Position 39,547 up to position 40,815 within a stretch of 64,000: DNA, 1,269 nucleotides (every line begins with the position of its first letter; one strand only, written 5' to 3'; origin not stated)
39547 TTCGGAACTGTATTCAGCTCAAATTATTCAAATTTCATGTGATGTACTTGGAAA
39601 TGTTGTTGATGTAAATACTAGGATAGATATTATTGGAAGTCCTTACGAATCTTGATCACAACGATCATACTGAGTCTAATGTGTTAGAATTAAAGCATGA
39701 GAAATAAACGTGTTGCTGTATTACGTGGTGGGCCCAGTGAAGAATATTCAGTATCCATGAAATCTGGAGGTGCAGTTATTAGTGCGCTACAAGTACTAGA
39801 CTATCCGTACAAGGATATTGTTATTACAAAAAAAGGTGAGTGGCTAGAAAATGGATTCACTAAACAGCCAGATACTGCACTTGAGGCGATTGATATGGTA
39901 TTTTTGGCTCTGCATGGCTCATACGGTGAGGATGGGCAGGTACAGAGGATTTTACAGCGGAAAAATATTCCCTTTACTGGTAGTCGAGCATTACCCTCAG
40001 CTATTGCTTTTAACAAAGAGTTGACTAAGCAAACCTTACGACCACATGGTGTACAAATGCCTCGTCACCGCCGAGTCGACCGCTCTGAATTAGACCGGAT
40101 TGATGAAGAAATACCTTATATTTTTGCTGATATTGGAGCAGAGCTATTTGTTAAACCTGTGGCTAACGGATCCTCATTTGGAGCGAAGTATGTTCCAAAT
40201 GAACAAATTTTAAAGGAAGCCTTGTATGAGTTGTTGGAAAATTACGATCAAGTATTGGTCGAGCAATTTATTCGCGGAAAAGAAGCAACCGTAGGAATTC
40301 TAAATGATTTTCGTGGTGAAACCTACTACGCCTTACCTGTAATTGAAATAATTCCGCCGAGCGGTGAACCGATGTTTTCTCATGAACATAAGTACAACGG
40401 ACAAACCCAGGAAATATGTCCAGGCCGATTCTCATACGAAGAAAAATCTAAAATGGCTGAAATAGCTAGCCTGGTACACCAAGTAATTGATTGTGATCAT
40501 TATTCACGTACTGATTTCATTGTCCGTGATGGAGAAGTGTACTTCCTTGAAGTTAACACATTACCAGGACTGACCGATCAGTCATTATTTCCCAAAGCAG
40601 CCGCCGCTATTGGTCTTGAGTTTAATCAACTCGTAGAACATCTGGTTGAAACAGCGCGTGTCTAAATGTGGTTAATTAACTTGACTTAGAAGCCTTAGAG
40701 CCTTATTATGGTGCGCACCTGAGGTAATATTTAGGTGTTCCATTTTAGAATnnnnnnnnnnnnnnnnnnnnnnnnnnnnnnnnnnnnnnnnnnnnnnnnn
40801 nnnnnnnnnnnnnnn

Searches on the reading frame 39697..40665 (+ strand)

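Call 70: search_protein_families(library=pfam, proteins=[window:39697-40665:+], max_evalue=0.00001)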
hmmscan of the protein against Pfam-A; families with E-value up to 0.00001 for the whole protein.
window:39697-40665:+ (322 aa): 3 families
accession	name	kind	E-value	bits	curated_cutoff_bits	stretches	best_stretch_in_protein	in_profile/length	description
PF07478.18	Dala_Dala_lig_C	-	3.6e-41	141.3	24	1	119-318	7-204/204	D-ala D-ala ligase C-terminus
PF01820.27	Dala_Dala_lig_N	-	3.2e-21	76.5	34.6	2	55-96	80-121/121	D-ala D-ala ligase N-terminus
PF02655.19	ATP-grasp_3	-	1.1e-09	39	23.2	1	106-288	3-155/160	ATP-grasp domain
